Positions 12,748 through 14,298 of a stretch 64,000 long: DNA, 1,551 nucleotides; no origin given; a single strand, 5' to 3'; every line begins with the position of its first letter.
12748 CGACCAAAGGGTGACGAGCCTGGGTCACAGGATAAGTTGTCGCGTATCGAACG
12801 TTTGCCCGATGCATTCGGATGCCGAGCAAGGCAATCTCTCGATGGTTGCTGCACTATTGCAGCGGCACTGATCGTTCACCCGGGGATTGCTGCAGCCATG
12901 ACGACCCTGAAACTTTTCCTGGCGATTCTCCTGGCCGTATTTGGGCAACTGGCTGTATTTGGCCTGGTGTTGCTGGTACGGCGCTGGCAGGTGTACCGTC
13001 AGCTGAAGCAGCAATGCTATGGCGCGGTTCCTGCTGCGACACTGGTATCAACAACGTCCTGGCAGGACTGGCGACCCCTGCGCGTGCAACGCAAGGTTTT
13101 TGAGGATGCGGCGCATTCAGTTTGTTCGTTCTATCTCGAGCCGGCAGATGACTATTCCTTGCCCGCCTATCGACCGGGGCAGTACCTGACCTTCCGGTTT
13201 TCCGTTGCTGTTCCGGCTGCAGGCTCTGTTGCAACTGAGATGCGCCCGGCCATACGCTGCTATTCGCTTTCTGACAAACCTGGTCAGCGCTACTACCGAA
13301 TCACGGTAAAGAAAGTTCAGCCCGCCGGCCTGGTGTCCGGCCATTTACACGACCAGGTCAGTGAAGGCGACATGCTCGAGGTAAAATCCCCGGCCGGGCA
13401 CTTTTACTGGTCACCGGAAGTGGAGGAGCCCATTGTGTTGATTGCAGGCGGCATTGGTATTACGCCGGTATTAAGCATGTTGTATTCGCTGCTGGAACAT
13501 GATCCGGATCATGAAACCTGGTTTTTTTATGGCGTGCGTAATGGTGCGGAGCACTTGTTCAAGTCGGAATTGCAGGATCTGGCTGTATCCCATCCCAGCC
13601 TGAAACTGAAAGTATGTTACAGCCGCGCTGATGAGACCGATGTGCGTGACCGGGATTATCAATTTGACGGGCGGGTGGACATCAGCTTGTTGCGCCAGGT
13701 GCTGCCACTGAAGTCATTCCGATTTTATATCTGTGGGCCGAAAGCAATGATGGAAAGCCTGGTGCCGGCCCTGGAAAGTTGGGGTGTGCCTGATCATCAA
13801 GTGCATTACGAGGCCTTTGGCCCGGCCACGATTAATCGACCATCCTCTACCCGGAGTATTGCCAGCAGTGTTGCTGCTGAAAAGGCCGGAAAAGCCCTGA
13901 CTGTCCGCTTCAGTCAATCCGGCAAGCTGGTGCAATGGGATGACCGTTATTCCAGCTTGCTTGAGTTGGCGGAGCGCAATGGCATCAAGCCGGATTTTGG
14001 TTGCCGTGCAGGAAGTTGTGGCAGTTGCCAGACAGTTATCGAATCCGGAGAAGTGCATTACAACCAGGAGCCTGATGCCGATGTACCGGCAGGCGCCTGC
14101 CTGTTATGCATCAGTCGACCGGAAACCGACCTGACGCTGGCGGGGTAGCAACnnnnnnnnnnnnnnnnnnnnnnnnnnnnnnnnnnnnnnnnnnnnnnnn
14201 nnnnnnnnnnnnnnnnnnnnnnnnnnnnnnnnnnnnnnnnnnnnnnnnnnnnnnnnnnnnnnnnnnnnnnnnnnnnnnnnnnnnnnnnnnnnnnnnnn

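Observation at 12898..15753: Three-gene redox module: membrane-anchored FNR/2Fe-2S reductase, His-rich 4-TM protein and a dodecahaem cytochrome c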

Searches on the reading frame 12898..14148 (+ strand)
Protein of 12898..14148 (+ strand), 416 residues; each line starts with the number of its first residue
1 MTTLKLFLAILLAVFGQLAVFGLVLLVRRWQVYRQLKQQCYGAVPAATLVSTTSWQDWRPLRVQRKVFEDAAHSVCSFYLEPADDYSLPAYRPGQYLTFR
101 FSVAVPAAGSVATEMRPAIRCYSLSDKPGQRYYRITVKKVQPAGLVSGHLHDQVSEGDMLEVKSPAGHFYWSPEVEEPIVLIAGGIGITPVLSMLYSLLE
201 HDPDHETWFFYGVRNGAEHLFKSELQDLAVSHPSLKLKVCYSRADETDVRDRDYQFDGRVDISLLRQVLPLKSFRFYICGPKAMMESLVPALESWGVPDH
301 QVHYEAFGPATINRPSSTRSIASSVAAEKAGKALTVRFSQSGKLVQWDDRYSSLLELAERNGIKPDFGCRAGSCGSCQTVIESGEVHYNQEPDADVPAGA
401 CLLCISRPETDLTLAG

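Call 3: search_protein_families(library=pfam, proteins=[window:12898-14148:+], max_evalue=1)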
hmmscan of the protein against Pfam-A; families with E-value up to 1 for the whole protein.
window:12898-14148:+ (416 aa): 5 families
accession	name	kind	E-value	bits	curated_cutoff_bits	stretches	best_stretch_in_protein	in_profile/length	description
PF00175.26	NAD_binding_1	-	7.8e-22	78.4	22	1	181-287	1-106/109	Oxidoreductase NAD-binding domain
PF00111.32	Fer2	-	1.9e-10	41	21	1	344-408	9-76/77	2Fe-2S iron-sulfur cluster binding domain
PF00970.30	FAD_binding_6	-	1.3e-05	25.9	21.1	1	113-170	42-98/99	Oxidoreductase FAD-binding domain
PF08030.17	NAD_binding_6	-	0.00018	22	22.2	1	179-234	4-65/156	Ferric reductase NAD binding domain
PF22290.1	DmmA-like_N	-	0.017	16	33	1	274-302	96-124/124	Dimethylamine monooxygenase subunit DmmA-like, N-terminal domain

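Call 4: search_protein_families(library=ncbifam, proteins=[window:12898-14148:+], max_evalue=1)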
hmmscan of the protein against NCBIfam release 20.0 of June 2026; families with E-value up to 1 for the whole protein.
window:12898-14148:+ (416 aa): 31 families (the best 25 are shown)
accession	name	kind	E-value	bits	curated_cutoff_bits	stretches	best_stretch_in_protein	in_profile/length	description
NF009805.0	PRK13289.1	equivalog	2e-75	254.2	432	1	53-311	149-396/399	NO-inducible flavohemoprotein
TIGR02160.1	PA_CoA_Oxy5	hypoth_equivalog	1.3e-46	159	420.8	1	81-411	26-345/352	1,2-phenylacetyl-CoA epoxidase subunit PaaE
NF058606.1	GlBtMonoRdsGbcB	equivalog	8.5e-38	130.2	500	1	50-413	4-359/362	glycine betaine monooxygenase reductase subunit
NF040810.1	BenC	equivalog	1.5e-36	126.2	430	2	69-309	113-332/333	benzoate 1,2-dioxygenase electron transfer component BenC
NF007964.0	PRK10684.1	equivalog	1.6e-36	125.9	383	1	68-415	17-333/333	NADH oxidoreductase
NF045803.1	MethMoxFADbindMmoC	equivalog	2.6e-32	112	500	2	118-309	155-342/343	aromatic/alkene monooxygenase hydroxylase FAD-binding subunit MmoC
NF008822.0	PRK11872.1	equivalog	5.9e-29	101.1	402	2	118-308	152-336/341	anthranilate 1,2-dioxygenase electron transfer component AntC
NF007985.1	PRK10713.1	equivalog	3.5e-16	58.5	75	1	338-414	3-79/81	class I ribonucleotide reductase maintenance protein YfaE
TIGR01941.1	nqrF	equivalog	1.6e-15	56.9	295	1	141-308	237-404/405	NADH:ubiquinone reductase (Na(+)-transporting) subunit F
NF005963.0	PRK08051.1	equivalog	1.8e-15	56.9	230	1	143-292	70-214/233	NAD(P)H-flavin reductase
NF052252.1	flav_redu_LuxG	exception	2.5e-15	56.3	340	1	148-287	74-208/232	flavin mononucleotide reductase LuxG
NF006220.0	PRK08345.1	subfamily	4.2e-13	49.2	395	1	130-302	70-246/294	cytochrome-c3 hydrogenase subunit gamma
NF004317.0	PRK05713.1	equivalog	1.7e-10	40.7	338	2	119-243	134-259/312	iron-sulfur-binding ferredoxin reductase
NF000796.0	PRK00054.1-1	equivalog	6.1e-10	38.8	224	1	134-294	54-191/254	dihydroorotate dehydrogenase electron transfer subunit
NF004859.0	PRK06214.1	equivalog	6.1e-10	38.4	432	1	136-252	351-469/539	sulfite reductase subunit alpha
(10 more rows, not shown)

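Call 38: list_cluster_members(proteins=[window:12898-14145:+, window:14153-14728:+, window:14731-15750:+, L001:6747-7994:+, L001:8576-9478:+, L003:6727-7995:+, L003:8582-9307:+, L004:6715-7989:+, L004:8576-9394:+])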
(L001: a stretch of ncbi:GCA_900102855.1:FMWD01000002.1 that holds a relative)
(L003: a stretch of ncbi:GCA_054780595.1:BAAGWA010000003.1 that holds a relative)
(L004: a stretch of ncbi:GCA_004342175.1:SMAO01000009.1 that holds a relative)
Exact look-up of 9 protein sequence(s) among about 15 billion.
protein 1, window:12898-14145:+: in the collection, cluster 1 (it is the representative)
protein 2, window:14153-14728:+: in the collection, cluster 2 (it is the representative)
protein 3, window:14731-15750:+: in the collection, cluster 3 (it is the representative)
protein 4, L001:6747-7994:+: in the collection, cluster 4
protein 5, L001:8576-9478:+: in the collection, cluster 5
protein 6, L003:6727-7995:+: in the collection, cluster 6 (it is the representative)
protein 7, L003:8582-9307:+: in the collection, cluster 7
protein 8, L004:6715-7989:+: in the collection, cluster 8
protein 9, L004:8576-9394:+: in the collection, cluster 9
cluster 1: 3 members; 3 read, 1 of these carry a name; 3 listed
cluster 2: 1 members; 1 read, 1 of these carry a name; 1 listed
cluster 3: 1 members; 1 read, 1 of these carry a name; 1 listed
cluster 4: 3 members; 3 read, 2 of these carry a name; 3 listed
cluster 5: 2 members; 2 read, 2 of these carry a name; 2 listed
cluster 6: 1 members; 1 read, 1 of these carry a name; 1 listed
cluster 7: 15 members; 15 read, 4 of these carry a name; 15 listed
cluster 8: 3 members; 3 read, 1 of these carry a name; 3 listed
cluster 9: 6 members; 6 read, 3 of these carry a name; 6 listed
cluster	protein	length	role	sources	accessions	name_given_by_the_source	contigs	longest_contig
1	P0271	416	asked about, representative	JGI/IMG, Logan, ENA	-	-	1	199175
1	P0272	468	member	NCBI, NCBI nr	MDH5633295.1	MAG: 2Fe-2S iron-sulfur cluster-binding protein [Gammaproteobacteria bacterium] | 2Fe-2S iron-sulfur cluster-binding protein [Gammaproteobacteria bacterium]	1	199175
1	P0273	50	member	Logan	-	-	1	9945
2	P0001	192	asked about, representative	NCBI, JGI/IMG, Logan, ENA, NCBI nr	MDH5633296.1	MAG: hypothetical protein OEZ10_09945 [Gammaproteobacteria bacterium] | hypothetical protein [Gammaproteobacteria bacterium]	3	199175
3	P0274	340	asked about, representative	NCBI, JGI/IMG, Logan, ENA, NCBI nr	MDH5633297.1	MAG: class III cytochrome C family protein [Gammaproteobacteria bacterium] | class III cytochrome C family protein [Gammaproteobacteria bacterium]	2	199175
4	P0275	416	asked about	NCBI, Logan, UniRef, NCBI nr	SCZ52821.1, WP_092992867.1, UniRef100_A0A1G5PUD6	2Fe-2S iron-sulfur cluster-binding protein [Thiohalomonas denitrificans] | Ferredoxin-NADP reductase n=1 Tax=Thiohalomonas denitrificans TaxID=415747 ...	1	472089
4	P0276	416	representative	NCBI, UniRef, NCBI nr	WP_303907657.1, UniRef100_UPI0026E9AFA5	2Fe-2S iron-sulfur cluster-binding protein [Thiohalomonas denitrificans] | 2Fe-2S iron-sulfur cluster-binding protein n=1 Tax=Thiohalomonas denitrificans ...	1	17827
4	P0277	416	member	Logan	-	-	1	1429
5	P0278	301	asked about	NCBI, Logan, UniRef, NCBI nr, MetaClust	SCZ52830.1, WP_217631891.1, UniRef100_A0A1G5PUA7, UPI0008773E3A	cytochrome c3 family protein [Thiohalomonas denitrificans] | Class III cytochrome C family protein n=1 Tax=Thiohalomonas denitrificans TaxID=415747 ... | status=active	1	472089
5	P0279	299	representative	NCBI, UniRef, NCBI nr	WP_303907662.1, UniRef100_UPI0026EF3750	cytochrome c3 family protein [Thiohalomonas denitrificans] | cytochrome c3 family protein n=1 Tax=Thiohalomonas denitrificans TaxID=415747 ...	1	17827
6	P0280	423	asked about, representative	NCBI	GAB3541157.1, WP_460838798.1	hypothetical protein GCM10027343_11120 [Noviherbaspirillum agri]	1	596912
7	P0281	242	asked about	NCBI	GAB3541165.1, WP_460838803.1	hypothetical protein GCM10027343_11140 [Noviherbaspirillum agri]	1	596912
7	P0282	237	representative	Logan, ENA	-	-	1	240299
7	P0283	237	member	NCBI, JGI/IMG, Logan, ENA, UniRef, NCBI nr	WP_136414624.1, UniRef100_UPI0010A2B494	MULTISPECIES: cytochrome c3 family protein [Oxalobacteraceae] | hypothetical protein | cytochrome c3 family protein n=1 Tax=Oxalobacteraceae TaxID=75682 RepID=UPI0010A2B494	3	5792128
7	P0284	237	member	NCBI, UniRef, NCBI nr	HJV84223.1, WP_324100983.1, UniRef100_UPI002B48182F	MAG TPA: cytochrome c3 family protein [Noviherbaspirillum sp.] | cytochrome c3 family protein n=1 Tax=Noviherbaspirillum sp. TaxID=1926288 ... | cytochrome c3 family protein [Noviherbaspirillum sp.]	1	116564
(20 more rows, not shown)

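Call 53: find_related_loci(query=window:12898-14145:+, collection=metagenome_contigs, flank=4000)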
Query window:12898-14145:+ (416 aa) in metagenome_contigs; peptide patterns used: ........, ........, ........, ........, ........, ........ (x = any residue, [..] = any of these).
259 stretches matched a pattern; 162 encode a relative of the query (tblastn E <= 1e-3); the best 80 are kept; 80 distinct loci.
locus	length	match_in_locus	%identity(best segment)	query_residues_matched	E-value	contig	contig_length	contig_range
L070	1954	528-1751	56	1-414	6e-172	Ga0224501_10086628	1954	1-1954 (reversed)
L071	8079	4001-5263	46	1-416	3e-123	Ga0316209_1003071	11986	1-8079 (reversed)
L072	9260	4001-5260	47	1-414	1e-122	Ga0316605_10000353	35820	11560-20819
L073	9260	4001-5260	47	1-414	1e-121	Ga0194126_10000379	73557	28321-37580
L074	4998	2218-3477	46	1-414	1e-121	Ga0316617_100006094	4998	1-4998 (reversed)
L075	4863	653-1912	46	1-414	8e-122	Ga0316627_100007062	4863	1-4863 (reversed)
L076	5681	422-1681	46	1-414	3e-117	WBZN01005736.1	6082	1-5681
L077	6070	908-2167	46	1-414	3e-117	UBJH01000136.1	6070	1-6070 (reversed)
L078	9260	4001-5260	46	1-414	7e-117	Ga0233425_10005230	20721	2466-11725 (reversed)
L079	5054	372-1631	46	1-414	4e-117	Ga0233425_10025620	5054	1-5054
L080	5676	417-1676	47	1-414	7e-116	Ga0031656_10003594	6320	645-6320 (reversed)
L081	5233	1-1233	46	10-415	4e-115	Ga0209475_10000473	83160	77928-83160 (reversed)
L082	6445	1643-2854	45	17-414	2e-115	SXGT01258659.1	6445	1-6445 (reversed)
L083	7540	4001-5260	45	1-414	8e-115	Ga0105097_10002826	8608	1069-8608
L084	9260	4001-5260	45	1-414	6e-114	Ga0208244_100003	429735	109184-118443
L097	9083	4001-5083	46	44-414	3e-105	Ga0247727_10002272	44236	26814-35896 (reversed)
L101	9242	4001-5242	41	6-414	3e-104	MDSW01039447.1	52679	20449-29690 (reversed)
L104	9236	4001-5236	40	2-414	5e-103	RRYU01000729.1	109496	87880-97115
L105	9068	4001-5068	44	55-414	5e-103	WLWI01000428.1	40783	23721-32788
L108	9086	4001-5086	45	54-414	3e-102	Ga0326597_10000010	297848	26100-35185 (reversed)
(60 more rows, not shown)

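Call 56: search_protein_families(library=pfam, proteins=[L105:3782-5077:+, L105:5091-6797:+, L105:6782-7615:+, L101:3971-5251:+, L101:5409-7112:+, L101:2338-3879:+, L104:5208-6233:+, L104:6262-8004:+, L097:4030-6081:+, L108:5238-6083:+], max_evalue=0.0001)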
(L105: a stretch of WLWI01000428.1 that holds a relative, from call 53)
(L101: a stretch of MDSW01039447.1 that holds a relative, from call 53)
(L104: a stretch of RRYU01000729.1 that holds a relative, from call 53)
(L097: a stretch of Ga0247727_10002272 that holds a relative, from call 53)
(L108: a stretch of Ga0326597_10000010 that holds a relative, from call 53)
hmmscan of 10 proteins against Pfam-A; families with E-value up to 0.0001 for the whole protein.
L105:3782-5077:+ (431 aa): 4 families
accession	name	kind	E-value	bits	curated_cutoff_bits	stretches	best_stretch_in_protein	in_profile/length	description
PF00175.26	NAD_binding_1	-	1.3e-21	77.8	22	1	200-307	1-106/109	Oxidoreductase NAD-binding domain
PF00111.32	Fer2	-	5.7e-12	45.8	21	1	357-424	7-77/77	2Fe-2S iron-sulfur cluster binding domain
PF00970.30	FAD_binding_6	-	1.2e-06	29.2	21.1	1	107-188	29-97/99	Oxidoreductase FAD-binding domain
PF08030.17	NAD_binding_6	-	2.1e-05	25.1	22.2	0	198-262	4-76/156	Ferric reductase NAD binding domain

L105:5091-6797:+ (568 aa): 10 families
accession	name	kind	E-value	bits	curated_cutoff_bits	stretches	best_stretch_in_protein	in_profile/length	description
PF00027.35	cNMP_binding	-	1e-19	70.7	27.5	2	277-351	7-76/89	Cyclic nucleotide-binding domain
PF12838.12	Fer4_7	-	1.3e-11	45.2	27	2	487-550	2-52/52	4Fe-4S dicluster domain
PF13247.11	Fer4_11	-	2.8e-10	40.7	26.2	1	448-551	4-95/100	4Fe-4S dicluster domain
PF13237.11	Fer4_10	-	8.9e-10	38.8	25.5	1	480-547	2-53/53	4Fe-4S dicluster domain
PF13187.11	Fer4_9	-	2.3e-09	37.6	27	0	453-500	1-50/52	4Fe-4S dicluster domain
PF12837.12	Fer4_6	-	3e-09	36.8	25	0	480-501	2-23/24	4Fe-4S binding domain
PF00037.32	Fer4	-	2.8e-07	30.5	21.1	0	480-502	1-23/24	4Fe-4S binding domain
PF12797.12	Fer4_2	-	4.2e-06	26.8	24.5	0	480-499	3-22/22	4Fe-4S binding domain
PF13484.11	Fer4_16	-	2.8e-05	25.3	30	0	487-549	2-66/66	4Fe-4S double cluster binding domain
PF14697.11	Fer4_21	-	7e-05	23.3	35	0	449-504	3-59/59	4Fe-4S dicluster domain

L105:6782-7615:+ (277 aa): 0 families

L101:3971-5251:+ (426 aa): 4 families
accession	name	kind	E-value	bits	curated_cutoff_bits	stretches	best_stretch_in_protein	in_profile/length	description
PF00175.26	NAD_binding_1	-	1.2e-19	71.4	22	1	192-299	1-107/109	Oxidoreductase NAD-binding domain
PF00111.32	Fer2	-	1.6e-13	50.8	21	1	350-419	5-77/77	2Fe-2S iron-sulfur cluster binding domain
PF08030.17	NAD_binding_6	-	4.2e-06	27.3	22.2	0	190-256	4-78/156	Ferric reductase NAD binding domain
PF00970.30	FAD_binding_6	-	8.6e-06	26.5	21.1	1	74-180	3-97/99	Oxidoreductase FAD-binding domain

L101:5409-7112:+ (567 aa): 1 family
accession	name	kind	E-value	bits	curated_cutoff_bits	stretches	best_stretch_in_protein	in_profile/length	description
PF02321.23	OEP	-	2.3e-61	207.3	22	2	254-437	2-187/187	Outer membrane efflux protein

L101:2338-3879:+ (513 aa): 0 families

L104:5208-6233:+ (341 aa): 2 families
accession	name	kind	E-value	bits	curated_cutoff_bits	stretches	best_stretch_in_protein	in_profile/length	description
PF13435.11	Cytochrome_C554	-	5.2e-14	53.4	20.8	1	45-120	1-84/84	Cytochrome c554 and c-prime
PF22113.1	Mtrc-MtrF_II-IV_dom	-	1.8e-06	28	30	1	89-188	5-100/176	Outer membrane cytochrome MtrC/MtrF-like, domains II/IV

L104:6262-8004:+ (580 aa): 9 families
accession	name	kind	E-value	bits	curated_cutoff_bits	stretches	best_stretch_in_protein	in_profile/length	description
PF00027.35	cNMP_binding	-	1.2e-19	70.4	27.5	1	286-373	10-86/89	Cyclic nucleotide-binding domain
PF12838.12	Fer4_7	-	3.2e-11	44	27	1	467-513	2-51/52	4Fe-4S dicluster domain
PF13247.11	Fer4_11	-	8.3e-10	39.2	26.2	1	460-565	3-96/100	4Fe-4S dicluster domain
PF13187.11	Fer4_9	-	2.8e-09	37.3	27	1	500-563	2-51/52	4Fe-4S dicluster domain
PF00037.32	Fer4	-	1.3e-06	28.4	21.1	0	493-515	1-23/24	4Fe-4S binding domain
PF12837.12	Fer4_6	-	1.4e-06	28.4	25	0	424-442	2-20/24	4Fe-4S binding domain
PF13237.11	Fer4_10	-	2.3e-06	27.9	25.5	0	464-511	6-53/53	4Fe-4S dicluster domain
PF25160.1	LdpA_Fe-S-bd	-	2.4e-05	24.5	27.6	0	469-520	4-48/49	LdpA Fe-S cluster-binding domain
PF13484.11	Fer4_16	-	3.4e-05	25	30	0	499-561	1-65/66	4Fe-4S double cluster binding domain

L097:4030-6081:+ (683 aa): 1 family
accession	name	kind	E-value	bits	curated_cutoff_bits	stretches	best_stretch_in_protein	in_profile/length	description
PF00498.31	FHA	-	4.5e-07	30.6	20.7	1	596-641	1-48/67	FHA domain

L108:5238-6083:+ (281 aa): 0 families

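Call 72: search_solved_structures(query=window:12898-14145:+, max_evalue=0.00001)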
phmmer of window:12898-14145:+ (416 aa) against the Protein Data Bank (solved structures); distinct sequences matched with E-value up to 0.00001: 85 (the best 60 are shown).
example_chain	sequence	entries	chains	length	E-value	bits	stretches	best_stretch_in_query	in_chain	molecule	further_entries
1cqx_A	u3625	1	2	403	8.4e-48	166.5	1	53-310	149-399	FLAVOHEMOPROTEIN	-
3ozu_A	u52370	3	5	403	8.5e-48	166.5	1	53-310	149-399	Flavohemoprotein | Flavohemoglobin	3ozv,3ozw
1gvh_A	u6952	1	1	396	1.2e-37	133.1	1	54-310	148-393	FLAVOHEMOPROTEIN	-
4eh1_A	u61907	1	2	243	7.8e-32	113.9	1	57-310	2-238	Flavohemoprotein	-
5ogx_A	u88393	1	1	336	4.2e-22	81.9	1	118-310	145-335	Cytochrome P450 reductase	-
1krh_A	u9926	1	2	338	8.5e-20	74.3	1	118-307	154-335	Benzoate 1,2-Dioxygenase Reductase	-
2pia_A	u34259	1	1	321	1.7e-19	73.3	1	67-410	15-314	PHTHALATE DIOXYGENASE REDUCTASE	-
4g1b_A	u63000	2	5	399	5.5e-18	68.3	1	50-310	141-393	Flavohemoglobin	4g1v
1tvc_A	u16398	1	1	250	6.1e-17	64.9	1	120-310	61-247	METHANE MONOOXYGENASE COMPONENT C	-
6o0a_A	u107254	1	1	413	5.4e-15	58.4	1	74-309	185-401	Flavohemoglobin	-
7ylr_A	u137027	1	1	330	6.4e-14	54.9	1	131-407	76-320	Ferredoxin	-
7qty_A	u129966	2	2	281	1e-12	51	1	115-308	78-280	Na(+)-translocating NADH-quinone reductase subunit F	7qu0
2eix_A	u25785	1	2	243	3.7e-11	45.8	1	121-298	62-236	NADH-cytochrome b5 reductase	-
7c3a_A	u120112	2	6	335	4.7e-11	45.5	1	114-307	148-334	Ferredoxin reductase component of carbazole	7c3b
6laa_A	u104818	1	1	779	4.9e-11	45.4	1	119-390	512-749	Cytochrome P450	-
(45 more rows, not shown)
